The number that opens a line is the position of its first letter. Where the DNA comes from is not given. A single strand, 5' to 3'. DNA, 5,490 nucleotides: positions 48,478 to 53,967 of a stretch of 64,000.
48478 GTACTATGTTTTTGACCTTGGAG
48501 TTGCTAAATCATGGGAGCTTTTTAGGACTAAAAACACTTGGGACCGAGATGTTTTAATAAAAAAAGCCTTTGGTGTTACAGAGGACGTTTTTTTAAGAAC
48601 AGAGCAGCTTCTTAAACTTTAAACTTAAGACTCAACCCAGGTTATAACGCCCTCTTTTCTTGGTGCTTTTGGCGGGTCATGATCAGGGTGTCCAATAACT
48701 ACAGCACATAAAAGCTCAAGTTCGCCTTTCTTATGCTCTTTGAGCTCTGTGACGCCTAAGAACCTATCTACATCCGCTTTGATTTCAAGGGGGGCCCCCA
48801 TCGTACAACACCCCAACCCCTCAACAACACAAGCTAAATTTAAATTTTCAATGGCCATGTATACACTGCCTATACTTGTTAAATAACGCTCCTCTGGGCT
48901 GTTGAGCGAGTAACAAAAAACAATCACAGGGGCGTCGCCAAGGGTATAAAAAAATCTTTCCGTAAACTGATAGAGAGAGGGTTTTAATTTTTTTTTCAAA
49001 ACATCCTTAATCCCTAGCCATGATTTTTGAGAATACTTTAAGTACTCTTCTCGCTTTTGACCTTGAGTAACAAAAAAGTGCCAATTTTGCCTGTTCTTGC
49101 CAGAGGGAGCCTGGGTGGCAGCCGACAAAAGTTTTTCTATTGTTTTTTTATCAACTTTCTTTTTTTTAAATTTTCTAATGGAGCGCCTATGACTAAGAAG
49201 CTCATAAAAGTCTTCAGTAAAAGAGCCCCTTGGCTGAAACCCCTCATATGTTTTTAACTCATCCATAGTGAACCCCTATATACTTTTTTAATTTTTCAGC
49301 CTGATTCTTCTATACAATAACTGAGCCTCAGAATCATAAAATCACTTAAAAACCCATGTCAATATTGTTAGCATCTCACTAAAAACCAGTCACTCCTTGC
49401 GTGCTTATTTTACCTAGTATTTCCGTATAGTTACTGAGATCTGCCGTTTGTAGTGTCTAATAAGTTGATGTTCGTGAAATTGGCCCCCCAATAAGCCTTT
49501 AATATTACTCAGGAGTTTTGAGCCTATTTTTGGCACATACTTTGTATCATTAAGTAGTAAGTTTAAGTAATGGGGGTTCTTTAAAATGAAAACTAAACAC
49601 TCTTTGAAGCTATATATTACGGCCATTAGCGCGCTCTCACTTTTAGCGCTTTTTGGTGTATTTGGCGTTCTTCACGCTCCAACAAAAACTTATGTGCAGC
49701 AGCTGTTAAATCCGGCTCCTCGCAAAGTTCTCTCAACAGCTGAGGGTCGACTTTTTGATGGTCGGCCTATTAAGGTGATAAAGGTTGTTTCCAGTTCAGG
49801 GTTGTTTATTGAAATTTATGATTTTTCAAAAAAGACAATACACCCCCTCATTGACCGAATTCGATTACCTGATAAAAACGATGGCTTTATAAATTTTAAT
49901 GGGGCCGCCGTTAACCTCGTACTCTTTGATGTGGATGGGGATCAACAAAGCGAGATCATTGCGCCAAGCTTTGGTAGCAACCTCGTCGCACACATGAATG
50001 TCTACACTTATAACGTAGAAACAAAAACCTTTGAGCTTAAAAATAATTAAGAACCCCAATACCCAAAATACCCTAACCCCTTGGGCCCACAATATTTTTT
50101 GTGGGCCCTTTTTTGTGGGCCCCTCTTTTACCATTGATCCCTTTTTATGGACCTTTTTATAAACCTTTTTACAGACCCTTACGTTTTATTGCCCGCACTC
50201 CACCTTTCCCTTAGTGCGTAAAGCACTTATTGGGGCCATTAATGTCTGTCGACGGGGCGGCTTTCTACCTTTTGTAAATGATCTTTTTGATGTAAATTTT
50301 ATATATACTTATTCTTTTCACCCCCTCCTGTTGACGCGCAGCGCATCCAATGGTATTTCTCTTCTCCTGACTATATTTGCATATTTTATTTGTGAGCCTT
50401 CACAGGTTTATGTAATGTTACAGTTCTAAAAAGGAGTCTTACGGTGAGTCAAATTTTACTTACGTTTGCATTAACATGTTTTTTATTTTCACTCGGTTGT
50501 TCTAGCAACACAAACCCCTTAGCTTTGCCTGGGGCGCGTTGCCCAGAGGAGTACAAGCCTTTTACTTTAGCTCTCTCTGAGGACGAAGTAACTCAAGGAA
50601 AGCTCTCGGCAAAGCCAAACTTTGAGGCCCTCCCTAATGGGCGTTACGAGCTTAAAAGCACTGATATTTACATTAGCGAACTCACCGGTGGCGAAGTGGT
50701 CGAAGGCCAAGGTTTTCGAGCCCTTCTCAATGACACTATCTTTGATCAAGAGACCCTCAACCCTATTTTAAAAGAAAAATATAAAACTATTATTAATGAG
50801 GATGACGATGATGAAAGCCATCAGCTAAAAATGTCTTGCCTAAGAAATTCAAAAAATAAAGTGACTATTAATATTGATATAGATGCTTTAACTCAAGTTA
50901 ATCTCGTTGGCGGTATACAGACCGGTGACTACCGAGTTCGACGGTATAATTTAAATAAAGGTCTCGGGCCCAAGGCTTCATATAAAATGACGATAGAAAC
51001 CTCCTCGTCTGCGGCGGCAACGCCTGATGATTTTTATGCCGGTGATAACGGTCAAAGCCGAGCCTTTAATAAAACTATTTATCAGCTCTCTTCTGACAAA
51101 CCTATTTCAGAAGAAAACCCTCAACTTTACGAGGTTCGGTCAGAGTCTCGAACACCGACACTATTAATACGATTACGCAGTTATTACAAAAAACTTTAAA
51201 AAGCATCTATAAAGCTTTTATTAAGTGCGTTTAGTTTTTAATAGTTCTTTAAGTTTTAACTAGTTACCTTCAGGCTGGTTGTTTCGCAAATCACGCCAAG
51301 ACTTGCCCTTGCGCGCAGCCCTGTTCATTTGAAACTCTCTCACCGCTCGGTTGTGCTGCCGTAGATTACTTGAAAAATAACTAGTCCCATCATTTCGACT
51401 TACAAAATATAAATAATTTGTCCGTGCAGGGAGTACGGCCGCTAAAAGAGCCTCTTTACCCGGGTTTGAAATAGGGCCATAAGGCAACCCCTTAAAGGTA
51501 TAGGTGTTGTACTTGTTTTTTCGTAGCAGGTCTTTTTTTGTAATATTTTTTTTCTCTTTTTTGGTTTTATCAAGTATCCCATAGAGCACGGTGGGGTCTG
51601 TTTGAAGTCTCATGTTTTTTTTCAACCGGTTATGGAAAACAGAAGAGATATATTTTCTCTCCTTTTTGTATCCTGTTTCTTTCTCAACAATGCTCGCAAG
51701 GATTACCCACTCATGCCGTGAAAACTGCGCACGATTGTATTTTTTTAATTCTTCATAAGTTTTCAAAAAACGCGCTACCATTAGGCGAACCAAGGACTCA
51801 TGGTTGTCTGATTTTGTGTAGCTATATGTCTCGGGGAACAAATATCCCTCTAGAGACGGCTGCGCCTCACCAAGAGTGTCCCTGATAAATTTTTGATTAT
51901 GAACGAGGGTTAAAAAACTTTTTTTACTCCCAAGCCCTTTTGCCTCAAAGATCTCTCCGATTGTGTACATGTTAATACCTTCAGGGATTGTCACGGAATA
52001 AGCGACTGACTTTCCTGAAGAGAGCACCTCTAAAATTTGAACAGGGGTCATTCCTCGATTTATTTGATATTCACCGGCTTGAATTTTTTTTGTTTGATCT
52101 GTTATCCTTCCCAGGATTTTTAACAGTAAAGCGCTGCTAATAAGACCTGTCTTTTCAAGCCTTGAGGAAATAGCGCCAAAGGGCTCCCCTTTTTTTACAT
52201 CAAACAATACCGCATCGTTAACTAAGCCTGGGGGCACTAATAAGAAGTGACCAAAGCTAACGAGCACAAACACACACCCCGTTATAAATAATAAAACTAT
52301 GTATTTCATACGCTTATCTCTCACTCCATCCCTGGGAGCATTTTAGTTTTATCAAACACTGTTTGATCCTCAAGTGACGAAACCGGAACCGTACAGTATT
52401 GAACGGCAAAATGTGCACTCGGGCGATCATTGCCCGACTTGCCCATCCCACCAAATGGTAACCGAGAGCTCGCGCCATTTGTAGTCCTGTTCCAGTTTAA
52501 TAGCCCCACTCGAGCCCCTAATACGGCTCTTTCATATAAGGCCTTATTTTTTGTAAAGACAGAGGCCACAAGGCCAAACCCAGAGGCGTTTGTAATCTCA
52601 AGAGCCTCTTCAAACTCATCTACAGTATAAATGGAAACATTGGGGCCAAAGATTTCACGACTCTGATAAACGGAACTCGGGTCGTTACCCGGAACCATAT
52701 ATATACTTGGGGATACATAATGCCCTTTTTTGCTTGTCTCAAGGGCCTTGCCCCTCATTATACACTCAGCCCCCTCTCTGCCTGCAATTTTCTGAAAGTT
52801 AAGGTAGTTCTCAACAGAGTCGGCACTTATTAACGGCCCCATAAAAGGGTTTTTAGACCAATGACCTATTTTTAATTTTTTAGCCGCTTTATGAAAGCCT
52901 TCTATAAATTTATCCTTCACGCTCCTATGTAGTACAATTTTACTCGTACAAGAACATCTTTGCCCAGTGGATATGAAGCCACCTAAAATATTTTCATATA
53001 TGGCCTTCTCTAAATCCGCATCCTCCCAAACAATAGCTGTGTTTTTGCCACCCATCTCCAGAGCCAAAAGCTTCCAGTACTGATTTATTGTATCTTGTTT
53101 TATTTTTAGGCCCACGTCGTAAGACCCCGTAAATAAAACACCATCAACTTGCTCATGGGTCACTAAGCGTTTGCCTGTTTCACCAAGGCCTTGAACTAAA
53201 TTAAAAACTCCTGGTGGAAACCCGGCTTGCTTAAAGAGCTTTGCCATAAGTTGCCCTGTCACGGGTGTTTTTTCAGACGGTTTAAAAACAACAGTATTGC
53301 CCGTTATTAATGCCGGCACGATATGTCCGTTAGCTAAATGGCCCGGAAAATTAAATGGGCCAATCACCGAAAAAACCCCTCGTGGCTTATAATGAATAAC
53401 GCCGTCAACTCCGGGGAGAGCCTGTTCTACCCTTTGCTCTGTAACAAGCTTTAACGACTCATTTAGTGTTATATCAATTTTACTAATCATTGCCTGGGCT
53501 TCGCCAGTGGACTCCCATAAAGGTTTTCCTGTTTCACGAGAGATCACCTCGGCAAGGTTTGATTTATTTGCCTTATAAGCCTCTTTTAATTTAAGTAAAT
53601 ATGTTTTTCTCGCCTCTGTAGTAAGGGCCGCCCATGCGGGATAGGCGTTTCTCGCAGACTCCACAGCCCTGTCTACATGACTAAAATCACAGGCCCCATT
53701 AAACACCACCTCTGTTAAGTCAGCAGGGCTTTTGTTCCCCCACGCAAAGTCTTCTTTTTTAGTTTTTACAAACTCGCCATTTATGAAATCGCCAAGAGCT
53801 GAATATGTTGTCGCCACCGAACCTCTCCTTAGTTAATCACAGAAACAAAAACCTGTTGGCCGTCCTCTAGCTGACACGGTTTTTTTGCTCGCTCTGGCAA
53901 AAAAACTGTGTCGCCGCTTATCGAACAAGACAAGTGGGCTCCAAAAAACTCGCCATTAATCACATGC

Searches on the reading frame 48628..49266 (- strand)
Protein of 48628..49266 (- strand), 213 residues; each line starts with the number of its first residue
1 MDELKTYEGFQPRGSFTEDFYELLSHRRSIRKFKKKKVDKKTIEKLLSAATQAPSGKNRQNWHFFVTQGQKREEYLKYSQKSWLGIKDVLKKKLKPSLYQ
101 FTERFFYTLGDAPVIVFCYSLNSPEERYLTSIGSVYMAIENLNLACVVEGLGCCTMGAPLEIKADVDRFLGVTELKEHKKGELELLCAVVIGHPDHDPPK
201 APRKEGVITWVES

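Call 65: search_protein_families(library=pfam, proteins=[window:48628-49266:-], max_evalue=0.00001)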
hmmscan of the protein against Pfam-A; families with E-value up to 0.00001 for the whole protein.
window:48628-49266:- (213 aa): 2 families
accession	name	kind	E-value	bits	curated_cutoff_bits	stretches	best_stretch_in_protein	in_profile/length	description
PF00881.29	Nitroreductase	-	3.7e-35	122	23.5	1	25-192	2-166/167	Nitroreductase family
PF14512.11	TM1586_NiRdase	-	3.1e-06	27.4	27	0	42-69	159-186/215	Putative TM nitroreductase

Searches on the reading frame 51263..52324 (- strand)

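Call 66: search_protein_families(library=pfam, proteins=[window:51263-52324:-], max_evalue=0.00001)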
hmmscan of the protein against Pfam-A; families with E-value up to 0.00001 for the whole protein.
window:51263-52324:- (354 aa): 1 family
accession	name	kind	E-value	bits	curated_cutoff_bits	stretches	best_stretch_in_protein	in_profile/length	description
PF02618.21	YceG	-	8.7e-87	291.5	32.4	1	41-330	1-275/275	YceG-like family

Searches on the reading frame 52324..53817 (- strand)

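Call 66: search_protein_families(library=pfam, proteins=[window:52324-53817:-], max_evalue=0.00001)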
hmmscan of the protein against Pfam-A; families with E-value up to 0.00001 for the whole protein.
window:52324-53817:- (498 aa): 1 family
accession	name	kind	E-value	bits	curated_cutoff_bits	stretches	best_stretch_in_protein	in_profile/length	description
PF00171.27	Aldedh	-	1.9e-123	412.9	23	1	29-475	12-455/461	Aldehyde dehydrogenase family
